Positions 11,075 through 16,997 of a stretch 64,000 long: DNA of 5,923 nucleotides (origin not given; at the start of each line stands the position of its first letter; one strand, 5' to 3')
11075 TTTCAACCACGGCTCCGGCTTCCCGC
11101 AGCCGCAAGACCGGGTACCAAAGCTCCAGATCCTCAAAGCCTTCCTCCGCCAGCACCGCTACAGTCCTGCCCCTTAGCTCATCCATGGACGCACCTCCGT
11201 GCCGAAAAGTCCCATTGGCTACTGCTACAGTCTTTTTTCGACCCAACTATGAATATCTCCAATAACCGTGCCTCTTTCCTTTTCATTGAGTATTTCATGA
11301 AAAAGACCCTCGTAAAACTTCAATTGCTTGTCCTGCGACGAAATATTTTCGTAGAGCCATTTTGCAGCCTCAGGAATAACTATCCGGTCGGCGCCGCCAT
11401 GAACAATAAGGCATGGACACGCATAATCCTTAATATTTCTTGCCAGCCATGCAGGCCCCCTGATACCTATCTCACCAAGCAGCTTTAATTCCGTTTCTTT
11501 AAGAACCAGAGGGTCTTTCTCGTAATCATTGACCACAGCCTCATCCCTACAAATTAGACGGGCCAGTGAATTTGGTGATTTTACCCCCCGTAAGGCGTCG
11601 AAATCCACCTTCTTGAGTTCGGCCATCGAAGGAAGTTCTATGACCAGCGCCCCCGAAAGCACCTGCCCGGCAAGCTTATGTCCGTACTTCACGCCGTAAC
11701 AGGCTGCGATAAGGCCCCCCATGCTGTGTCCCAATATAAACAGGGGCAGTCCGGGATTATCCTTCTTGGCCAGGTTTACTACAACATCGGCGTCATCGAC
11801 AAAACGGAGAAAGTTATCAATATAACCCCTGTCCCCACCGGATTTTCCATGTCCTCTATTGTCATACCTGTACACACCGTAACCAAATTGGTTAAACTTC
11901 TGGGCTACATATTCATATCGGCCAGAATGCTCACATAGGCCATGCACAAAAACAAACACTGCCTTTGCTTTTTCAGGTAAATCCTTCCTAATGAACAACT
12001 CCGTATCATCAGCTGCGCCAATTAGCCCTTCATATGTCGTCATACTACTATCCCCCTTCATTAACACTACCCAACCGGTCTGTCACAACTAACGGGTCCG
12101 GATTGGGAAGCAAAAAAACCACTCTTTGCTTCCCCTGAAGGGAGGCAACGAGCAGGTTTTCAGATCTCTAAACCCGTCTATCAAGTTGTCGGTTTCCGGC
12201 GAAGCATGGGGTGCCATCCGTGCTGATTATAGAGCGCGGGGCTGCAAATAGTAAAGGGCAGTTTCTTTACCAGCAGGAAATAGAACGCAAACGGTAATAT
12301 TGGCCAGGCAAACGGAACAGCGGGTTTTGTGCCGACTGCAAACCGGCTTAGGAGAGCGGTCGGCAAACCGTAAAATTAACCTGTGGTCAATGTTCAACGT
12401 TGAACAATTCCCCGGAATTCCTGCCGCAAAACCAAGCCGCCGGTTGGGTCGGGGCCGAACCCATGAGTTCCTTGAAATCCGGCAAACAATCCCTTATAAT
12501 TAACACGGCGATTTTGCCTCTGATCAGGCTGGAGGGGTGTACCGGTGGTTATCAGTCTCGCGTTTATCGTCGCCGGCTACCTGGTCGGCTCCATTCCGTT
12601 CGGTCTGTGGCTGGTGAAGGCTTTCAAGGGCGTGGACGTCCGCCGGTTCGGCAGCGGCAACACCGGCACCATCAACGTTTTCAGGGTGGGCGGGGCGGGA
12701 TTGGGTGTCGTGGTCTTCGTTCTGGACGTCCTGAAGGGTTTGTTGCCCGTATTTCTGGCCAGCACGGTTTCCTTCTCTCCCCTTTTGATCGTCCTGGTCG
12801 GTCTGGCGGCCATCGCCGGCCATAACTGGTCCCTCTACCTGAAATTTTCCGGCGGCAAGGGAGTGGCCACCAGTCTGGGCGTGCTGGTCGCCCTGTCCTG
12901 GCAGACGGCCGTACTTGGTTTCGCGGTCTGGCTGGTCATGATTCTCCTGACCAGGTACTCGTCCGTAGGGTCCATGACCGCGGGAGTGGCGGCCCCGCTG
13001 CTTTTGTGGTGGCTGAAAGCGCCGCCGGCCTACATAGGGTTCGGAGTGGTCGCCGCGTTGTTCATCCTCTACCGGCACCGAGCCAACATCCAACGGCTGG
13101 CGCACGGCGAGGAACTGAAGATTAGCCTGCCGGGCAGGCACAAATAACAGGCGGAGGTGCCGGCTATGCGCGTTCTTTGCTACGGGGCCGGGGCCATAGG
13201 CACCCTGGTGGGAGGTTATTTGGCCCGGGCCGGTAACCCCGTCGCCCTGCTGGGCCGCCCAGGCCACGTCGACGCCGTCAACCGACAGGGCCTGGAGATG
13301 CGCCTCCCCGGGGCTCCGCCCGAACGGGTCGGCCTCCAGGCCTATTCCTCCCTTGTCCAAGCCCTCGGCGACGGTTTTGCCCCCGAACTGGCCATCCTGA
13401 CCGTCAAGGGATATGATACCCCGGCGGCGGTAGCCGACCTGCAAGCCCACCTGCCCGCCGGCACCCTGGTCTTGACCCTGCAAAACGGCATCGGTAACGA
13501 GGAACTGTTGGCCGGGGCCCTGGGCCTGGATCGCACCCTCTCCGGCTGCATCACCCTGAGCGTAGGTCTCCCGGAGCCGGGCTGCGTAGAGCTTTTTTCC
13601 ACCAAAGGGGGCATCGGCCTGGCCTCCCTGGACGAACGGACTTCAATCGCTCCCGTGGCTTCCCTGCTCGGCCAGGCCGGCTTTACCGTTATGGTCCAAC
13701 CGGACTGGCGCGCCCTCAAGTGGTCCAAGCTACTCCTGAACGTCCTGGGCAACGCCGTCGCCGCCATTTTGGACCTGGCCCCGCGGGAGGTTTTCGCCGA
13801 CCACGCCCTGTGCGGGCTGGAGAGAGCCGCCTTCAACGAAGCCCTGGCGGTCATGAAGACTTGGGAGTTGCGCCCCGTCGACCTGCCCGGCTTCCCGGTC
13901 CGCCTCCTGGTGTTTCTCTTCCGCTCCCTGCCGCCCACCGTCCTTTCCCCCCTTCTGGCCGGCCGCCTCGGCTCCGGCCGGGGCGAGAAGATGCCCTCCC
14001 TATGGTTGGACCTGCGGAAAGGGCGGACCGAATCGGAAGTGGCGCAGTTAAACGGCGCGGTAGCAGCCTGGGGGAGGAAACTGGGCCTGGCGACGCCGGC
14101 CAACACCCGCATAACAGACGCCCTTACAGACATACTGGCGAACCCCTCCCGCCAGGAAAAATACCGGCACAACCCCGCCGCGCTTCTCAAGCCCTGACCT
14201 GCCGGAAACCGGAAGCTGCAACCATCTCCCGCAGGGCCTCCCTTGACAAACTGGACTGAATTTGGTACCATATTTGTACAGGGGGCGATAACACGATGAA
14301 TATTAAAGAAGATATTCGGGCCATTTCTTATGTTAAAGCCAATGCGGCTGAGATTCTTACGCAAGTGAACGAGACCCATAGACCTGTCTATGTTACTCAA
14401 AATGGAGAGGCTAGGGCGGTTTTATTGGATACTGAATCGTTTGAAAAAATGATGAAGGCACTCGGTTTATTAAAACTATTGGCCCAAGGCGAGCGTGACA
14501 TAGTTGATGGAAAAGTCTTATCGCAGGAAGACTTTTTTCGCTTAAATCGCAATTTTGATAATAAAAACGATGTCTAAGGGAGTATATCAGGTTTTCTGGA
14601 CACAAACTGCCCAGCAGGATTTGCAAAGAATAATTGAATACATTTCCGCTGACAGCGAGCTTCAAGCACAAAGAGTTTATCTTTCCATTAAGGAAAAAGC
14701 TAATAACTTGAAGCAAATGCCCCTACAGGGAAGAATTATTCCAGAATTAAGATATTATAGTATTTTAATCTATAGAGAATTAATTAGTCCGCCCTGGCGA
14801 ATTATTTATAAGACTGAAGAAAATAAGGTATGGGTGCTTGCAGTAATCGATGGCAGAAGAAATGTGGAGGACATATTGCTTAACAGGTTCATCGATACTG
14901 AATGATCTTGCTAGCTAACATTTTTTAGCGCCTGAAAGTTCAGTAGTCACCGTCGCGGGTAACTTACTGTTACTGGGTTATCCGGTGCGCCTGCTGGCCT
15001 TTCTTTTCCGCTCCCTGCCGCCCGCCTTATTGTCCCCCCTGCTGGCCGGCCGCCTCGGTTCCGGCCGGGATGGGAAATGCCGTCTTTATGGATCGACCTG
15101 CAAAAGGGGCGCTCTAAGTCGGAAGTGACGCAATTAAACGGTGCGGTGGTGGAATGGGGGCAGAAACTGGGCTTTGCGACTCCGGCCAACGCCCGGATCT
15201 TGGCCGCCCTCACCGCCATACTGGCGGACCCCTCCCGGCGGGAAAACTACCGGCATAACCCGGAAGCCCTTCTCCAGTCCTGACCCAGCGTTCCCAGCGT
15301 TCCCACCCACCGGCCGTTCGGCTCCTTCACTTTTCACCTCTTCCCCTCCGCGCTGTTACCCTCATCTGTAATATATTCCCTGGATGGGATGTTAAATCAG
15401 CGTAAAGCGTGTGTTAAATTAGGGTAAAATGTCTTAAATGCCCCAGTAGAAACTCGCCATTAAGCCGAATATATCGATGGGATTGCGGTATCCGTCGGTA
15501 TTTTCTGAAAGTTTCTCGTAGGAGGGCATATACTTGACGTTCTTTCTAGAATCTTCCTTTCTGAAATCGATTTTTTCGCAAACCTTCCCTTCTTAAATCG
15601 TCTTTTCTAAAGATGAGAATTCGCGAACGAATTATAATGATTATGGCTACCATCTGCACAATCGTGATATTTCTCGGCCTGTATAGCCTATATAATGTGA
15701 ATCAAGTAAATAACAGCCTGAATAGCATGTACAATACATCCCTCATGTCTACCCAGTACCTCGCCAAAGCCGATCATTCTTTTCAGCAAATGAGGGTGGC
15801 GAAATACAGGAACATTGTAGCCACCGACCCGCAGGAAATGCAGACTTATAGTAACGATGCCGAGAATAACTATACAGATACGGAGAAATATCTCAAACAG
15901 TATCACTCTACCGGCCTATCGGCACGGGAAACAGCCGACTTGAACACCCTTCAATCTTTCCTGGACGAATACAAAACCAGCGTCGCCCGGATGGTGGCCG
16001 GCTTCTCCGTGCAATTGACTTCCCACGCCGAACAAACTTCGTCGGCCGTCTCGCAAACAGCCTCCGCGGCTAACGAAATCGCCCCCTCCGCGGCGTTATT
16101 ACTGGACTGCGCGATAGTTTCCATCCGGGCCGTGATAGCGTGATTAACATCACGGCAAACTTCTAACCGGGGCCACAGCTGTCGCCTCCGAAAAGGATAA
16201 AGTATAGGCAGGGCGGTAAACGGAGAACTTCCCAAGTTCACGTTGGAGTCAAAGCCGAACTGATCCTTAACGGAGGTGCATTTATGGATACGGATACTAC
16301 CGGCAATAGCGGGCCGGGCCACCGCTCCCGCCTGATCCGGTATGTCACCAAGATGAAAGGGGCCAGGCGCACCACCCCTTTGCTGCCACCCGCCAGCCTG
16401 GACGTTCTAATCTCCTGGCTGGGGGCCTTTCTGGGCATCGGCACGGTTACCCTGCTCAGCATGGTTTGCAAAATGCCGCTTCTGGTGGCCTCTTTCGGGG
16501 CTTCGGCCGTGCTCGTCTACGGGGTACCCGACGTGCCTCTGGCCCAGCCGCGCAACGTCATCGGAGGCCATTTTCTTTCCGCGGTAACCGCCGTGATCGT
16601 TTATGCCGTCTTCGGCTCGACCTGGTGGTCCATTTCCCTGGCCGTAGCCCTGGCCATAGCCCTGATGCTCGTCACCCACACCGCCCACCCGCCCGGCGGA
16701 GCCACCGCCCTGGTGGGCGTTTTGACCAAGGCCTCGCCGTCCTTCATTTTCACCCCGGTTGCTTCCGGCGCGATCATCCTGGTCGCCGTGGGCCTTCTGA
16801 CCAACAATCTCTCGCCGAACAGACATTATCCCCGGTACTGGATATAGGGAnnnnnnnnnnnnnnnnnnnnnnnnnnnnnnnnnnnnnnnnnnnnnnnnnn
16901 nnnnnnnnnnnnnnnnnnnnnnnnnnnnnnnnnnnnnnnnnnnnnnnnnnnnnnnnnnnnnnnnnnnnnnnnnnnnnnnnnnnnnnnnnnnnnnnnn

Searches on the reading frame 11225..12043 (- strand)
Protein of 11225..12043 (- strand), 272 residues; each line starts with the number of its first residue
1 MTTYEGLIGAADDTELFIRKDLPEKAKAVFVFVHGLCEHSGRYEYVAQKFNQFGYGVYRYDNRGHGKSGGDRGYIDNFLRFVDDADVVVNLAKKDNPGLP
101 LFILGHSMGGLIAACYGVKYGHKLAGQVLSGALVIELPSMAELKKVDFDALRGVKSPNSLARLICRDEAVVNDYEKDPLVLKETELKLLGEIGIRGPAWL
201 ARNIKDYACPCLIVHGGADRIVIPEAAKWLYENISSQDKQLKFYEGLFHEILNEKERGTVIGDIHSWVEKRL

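Call 9: search_protein_families(library=pfam, proteins=[window:11225-12043:-])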
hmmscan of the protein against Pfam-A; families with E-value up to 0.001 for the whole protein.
window:11225-12043:- (272 aa): 4 families
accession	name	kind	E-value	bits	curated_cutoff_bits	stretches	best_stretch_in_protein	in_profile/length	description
PF12146.15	Hydrolase_4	-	8.2e-69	232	27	1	25-256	2-239/239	Serine aminopeptidase, S33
PF00561.26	Abhydrolase_1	-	2.3e-18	67.2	25.8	1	29-250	2-239/245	alpha/beta hydrolase fold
PF12697.13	Abhydrolase_6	-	2.1e-15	58.4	26.3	1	30-231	1-188/217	Alpha/beta hydrolase family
PF20408.4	Abhydrolase_11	-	0.00066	19.9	27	0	27-119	2-96/193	Alpha/beta hydrolase domain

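Call 22: find_encoding_contigs(protein=window:11225-12043:-, flank=3000, max_places=6)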
Protein window:11225-12043:- (272 aa): 2 contigs read that carry it; 1 place shown.
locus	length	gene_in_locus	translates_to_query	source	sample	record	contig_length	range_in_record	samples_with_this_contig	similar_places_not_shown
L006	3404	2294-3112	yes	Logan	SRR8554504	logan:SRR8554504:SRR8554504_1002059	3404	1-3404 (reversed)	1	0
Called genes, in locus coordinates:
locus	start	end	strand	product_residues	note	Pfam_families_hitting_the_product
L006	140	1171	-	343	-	PF02558:ApbA, PF08546:ApbA_C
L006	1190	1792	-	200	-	PF02660:G3P_acyltransf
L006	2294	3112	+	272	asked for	PF12146:Hydrolase_4, PF00561:Abhydrolase_1, PF12697:Abhydrolase_6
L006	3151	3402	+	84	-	?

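Call 24: find_homologous_proteins(query=window:11225-12043:-, max_evalue=1e-30)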
Query window:11225-12043:- (272 aa): 1118 proteins with E <= 1e-30 among 3002 candidates; the best 120 are listed.
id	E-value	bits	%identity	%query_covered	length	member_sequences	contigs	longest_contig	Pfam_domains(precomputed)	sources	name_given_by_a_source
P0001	1.2e-182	623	100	100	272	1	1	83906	PF12697.14,PF00561.27,PF12146.16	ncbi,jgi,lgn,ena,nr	ncbi:MAG TPA: lysophospholipase [Spirochaetia bacterium]|nr:lysophospholipase [Spirochaetia bacteriu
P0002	4.6e-160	549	88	99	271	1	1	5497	PF12697.14,PF00561.27,PF12146.16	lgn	-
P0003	1.9e-115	403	64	99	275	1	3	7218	PF12697.14,PF00561.27,PF12146.16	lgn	-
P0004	3.1e-114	399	63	99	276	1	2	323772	PF12697.14,PF00561.27,PF12146.16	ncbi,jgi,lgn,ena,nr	ncbi:MAG: alpha/beta hydrolase [Firmicutes bacterium HGW-Firmicutes-7]|nr:MAG: alpha/beta hydrolase 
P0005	1.5e-113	397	61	99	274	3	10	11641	PF12697.14,PF00561.27,PF12146.16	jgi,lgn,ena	-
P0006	7.8e-113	394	63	99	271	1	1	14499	PF12697.14,PF00561.27,PF12146.16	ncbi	-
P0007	2.7e-111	389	63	99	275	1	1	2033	PF12697.14,PF00561.27,PF12146.16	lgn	-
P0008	3.5e-111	389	62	99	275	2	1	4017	PF12697.14,PF00561.27,PF12146.16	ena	-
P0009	1.4e-110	387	62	100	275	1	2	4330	PF12697.14,PF00561.27,PF12146.16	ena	-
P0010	1.8e-110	387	62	100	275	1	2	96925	PF12697.14,PF00561.27,PF12146.16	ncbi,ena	-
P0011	5.7e-110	385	61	100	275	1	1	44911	PF12697.14,PF00561.27,PF12146.16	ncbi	-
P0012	7.4e-110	385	60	99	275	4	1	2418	PF12697.14,PF00561.27,PF12146.16,PF02230.23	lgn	-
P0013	3.6e-109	382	61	99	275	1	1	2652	PF12697.14,PF00561.27,PF12146.16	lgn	-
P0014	5.9e-109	382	63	99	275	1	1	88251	PF12697.14,PF00561.27,PF12146.16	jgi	jgi:alpha-beta hydrolase superfamily lysophospholipase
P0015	1.0e-108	381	59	99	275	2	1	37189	PF12697.14,PF00561.27,PF12146.16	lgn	-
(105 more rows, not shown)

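Call 25: find_encoding_contigs(protein=P0002, flank=5000, max_places=3)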
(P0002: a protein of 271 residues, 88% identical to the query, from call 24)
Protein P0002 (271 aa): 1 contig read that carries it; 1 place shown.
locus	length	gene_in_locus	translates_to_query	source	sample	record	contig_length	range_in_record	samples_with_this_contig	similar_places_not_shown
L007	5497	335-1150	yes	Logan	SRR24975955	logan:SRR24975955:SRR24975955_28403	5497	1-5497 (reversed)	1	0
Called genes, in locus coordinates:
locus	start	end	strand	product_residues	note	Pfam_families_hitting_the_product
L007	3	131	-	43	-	?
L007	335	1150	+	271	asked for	PF12146:Hydrolase_4, PF00561:Abhydrolase_1, PF12697:Abhydrolase_6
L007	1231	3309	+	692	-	PF00381:PTS-HPr, PF00989:PAS (weak), PF00989:PAS, PF13426:PAS_9, PF00158:Sigma54_activat, PF14532:Sigma54_activ_2, PF25601:AAA_lid_14, PF18024:HTH_50, +4 more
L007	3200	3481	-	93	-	-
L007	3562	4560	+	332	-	PF02733:Dak1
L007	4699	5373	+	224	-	PF02734:Dak2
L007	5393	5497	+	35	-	?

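Call 26: find_encoding_contigs(protein=P0004, flank=8000, max_places=3)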
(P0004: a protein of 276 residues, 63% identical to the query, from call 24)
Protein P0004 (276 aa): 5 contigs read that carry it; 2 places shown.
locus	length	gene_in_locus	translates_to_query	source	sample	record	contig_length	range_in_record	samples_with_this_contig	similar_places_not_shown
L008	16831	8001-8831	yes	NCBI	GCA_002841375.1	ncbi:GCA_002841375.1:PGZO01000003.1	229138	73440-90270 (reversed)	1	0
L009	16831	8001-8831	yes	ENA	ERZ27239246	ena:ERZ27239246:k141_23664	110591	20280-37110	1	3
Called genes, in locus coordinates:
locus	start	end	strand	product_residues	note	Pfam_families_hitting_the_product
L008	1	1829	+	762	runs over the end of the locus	PF01564:Spermine_synth (faint)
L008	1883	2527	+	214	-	PF04140:ICMT, PF04191:PEMT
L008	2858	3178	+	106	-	PF11666:DUF2933 (weak)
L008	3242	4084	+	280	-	PF01790:LGT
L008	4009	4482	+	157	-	PF07009:NusG_II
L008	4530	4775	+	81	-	-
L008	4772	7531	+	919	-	PF03717:PBP_dimer, PF00905:Transpeptidase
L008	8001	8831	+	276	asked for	PF00561:Abhydrolase_1, PF12146:Hydrolase_4, PF12697:Abhydrolase_6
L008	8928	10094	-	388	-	PF00465:Fe-ADH, PF13685:Fe-ADH_2, PF25137:ADH_Fe_C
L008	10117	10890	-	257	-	PF08220:HTH_DeoR, PF08279:HTH_11 (weak), PF00455:DeoRC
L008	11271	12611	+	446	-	PF03553:Na_H_antiporter, PF03606:DcuC (faint), PF03553:Na_H_antiporter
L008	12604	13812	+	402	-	PF01636:APH (weak)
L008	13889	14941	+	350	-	PF01008:IF-2B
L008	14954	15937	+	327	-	PF00389:2-Hacid_dh, PF02826:2-Hacid_dh_C, PF00670:AdoHcyase_NAD (weak), PF03446:NAD_binding_2 (faint)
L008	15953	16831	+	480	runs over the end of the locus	PF00370:FGGY_N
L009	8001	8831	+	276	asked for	PF00561:Abhydrolase_1, PF12146:Hydrolase_4, PF12697:Abhydrolase_6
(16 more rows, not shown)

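Call 27: find_encoding_contigs(protein=P0003, flank=6000, max_places=3)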
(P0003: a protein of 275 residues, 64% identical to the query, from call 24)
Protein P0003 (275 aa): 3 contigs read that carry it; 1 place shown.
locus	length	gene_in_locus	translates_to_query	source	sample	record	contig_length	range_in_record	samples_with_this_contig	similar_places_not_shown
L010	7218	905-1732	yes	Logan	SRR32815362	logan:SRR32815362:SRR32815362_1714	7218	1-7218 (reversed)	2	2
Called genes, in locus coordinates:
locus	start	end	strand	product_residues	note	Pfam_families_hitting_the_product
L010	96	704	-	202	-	PF13739:PdaC, PF11738:DUF3298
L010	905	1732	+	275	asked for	PF00561:Abhydrolase_1, PF12146:Hydrolase_4, PF12697:Abhydrolase_6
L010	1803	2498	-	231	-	PF00702:Hydrolase, PF03031:NIF (faint), PF12710:HAD (weak), PF13419:HAD_2, PF13242:Hydrolase_like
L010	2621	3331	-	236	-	-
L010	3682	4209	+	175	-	PF13420:Acetyltransf_4, PF00583:Acetyltransf_1, PF13673:Acetyltransf_10, PF13508:Acetyltransf_7, PF14542:Acetyltransf_CG (weak), PF08445:FR47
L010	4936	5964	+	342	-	PF02625:XdhC_CoxI, PF13478:XdhC_C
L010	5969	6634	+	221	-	PF12804:NTP_transf_3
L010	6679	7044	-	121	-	PF00126:HTH_1 (weak)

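Call 98: search_solved_structures(query=window:11225-12043:-, max_evalue=1e-10)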
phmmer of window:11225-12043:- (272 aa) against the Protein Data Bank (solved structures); distinct sequences matched with E-value up to 1e-10: 16.
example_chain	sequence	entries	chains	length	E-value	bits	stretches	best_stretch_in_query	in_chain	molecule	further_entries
6eic_C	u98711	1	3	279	6.5e-41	143.6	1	23-272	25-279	Mycobacterium Tuberculosis Monoglyceride Lipase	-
9rhw_A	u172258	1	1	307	9.2e-41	143.2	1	23-272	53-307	Monoacylglycerol lipase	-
7p0y_A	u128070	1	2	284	9.6e-41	143.1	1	23-272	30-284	Monoacylglycerol lipase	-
7ozm_A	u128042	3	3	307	1.3e-40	142.7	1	23-272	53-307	Monoacylglycerol lipase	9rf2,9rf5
3pe6_A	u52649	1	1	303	3.3e-36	128.2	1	11-271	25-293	Monoglyceride lipase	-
5zun_A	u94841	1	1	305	3.4e-36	128.2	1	11-271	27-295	Monoglyceride lipase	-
7l4t_A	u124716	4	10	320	4e-36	127.9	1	11-271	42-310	Monoglyceride lipase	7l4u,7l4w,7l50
7prm_A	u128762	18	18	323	4.1e-36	127.9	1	11-271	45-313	Monoglyceride lipase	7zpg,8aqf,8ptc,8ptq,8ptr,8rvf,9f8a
3jw8_A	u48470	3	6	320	4.8e-36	127.7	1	11-271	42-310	MGLL protein | MONOGLYCERIDE LIPASE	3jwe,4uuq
3hju_A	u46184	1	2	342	5.8e-36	127.4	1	11-271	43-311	Monoglyceride lipase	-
6ax1_A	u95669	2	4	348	6.1e-36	127.3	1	11-271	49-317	Monoglyceride lipase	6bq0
6qe2_A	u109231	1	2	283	1.2e-26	96.8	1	23-259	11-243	Monoacylglycerol lipase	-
4zwn_A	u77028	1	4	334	3.3e-16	62.6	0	28-139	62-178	Monoglyceride lipase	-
4zxf_A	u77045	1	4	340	3.5e-16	62.5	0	28-139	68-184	Monoglyceride lipase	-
5o7g_A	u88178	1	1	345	1.1e-15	60.9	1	24-132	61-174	Alpha/beta hydrolase family protein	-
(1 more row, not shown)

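Call 99: search_protein_families(library=ncbifam, proteins=[window:11225-12043:-])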
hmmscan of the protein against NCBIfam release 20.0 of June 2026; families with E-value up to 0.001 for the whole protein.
window:11225-12043:- (272 aa): 21 families
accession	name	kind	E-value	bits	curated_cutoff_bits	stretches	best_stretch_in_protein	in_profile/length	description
NF047920.1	lactonase_UilS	equivalog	7.7e-13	48.8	400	2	16-95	13-92/285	UilS family quorum-quenching N-acyl-homoserine lactonase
NF008019.0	PRK10749.1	equivalog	5.5e-12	45.3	362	1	24-131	51-163/335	lysophospholipase L2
NF052543.1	PhlpBipLPA4030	equivalog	3.1e-11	43.1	450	1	13-153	56-196/312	phospholipase BipL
TIGR01607.1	PST-A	paralog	7.6e-10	38.4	218.25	0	48-85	68-108/332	Plasmodium subtelomeric family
TIGR01250.1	pro_imino_pep_2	subfamily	1.1e-09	38.3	167.65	1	24-133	22-130/288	proline iminopeptidase-family hydrolase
NF041759.1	mac_hydro_EstT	equivalog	2.7e-09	36.6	450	1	47-129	43-123/278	macrolide hydrolase EstT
NF045948.1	ProImpepThrmp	equivalog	4.6e-09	36.1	500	1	24-134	22-130/291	proline iminopeptidase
NF050089.1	i_nPHAscl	equivalog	2.7e-08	33.2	300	1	24-129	15-114/288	intracellular short-chain-length polyhydroxyalkanoate depolymerase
TIGR03695.1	menH_SHCHC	equivalog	3.3e-08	33.3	208.55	1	27-132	2-104/252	2-succinyl-6-hydroxy-2,4-cyclohexadiene-1-carboxylate synthase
NF051487.1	bifunc_PcaCD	exception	6.1e-08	32.2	430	1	24-130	168-269/413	bifunctional 4-carboxymuconolactone decarboxylase/3-oxoadipate enol-lactonase PcaCD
NF052610.1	macro_16_ester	equivalog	2.2e-07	30.5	420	0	46-137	43-132/281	alpha/beta fold macrolide esterase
NF004514.1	PRK05855.1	equivalog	8.1e-07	28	455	1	10-110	6-102/578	SDR family oxidoreductase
NF041096.1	esterase_EstD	equivalog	9e-07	28.3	600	1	57-255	198-391/421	esterase EstD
TIGR02427.1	protocat_pcaD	equivalog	5e-06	26.1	255.85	1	18-130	4-110/251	3-oxoadipate enol-lactonase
TIGR01738.1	bioH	equivalog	0.00011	22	206.95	0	28-129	5-95/245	pimeloyl-ACP methyl ester esterase BioH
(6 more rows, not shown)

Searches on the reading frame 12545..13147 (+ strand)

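Call 9: search_protein_families(library=pfam, proteins=[window:12545-13147:+])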
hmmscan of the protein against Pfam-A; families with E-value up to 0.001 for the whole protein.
window:12545-13147:+ (200 aa): 1 family
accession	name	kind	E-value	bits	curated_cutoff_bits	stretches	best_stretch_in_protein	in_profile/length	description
PF02660.20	G3P_acyltransf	-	1.7e-55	188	24.1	1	11-185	2-164/164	Glycerol-3-phosphate acyltransferase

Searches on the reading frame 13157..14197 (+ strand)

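Call 9: search_protein_families(library=pfam, proteins=[window:13157-14197:+])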
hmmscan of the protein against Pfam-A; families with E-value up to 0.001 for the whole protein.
window:13157-14197:+ (346 aa): 2 families
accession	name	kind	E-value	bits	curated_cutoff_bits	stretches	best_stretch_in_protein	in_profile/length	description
PF02558.23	ApbA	-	1.9e-28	99.4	22.2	1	8-154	3-144/150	Ketopantoate reductase PanE/ApbA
PF08546.17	ApbA_C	-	2e-17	64.1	22.7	1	183-324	1-122/125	Ketopantoate reductase PanE/ApbA C terminal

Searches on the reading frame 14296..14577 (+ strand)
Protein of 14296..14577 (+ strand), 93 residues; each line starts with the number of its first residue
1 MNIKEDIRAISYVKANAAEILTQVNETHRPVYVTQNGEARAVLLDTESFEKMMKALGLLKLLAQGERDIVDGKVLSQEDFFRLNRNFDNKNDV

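Call 13: search_protein_families(library=pfam, proteins=[window:14296-14577:+])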
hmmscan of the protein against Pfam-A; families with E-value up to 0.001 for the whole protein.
window:14296-14577:+ (93 aa): 1 family
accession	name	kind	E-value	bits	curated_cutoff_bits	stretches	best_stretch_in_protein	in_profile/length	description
PF02604.26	PhdYeFM_antitox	-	3.9e-16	59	29.8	1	5-69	1-65/74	Antitoxin Phd_YefM, type II toxin-antitoxin system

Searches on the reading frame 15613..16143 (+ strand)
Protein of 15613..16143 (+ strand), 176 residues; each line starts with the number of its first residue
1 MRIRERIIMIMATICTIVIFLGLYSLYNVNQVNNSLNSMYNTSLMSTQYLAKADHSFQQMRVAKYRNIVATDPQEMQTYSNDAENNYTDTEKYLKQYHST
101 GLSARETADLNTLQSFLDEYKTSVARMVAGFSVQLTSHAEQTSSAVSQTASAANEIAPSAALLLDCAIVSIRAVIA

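Call 13: search_protein_families(library=pfam, proteins=[window:15613-16143:+])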
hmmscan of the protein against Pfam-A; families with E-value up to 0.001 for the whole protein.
window:15613-16143:+ (176 aa): 2 families
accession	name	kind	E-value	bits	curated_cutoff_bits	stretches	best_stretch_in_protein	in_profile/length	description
PF12729.13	4HB_MCP_1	-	9.8e-25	87.6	27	1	1-129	2-130/181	Four helix bundle sensory module for signal transduction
PF02203.21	TarH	-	3.3e-13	50.4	25.2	1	1-130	5-138/177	Tar ligand binding domain homologue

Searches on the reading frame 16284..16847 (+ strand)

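Call 13: search_protein_families(library=pfam, proteins=[window:16284-16847:+])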
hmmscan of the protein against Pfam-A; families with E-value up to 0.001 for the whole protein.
window:16284-16847:+ (187 aa): 1 family
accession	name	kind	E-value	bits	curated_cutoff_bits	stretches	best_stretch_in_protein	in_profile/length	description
PF04982.19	TM_HPP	-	1.9e-53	180.7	27.2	1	39-183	7-157/157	HPP, transmembrane region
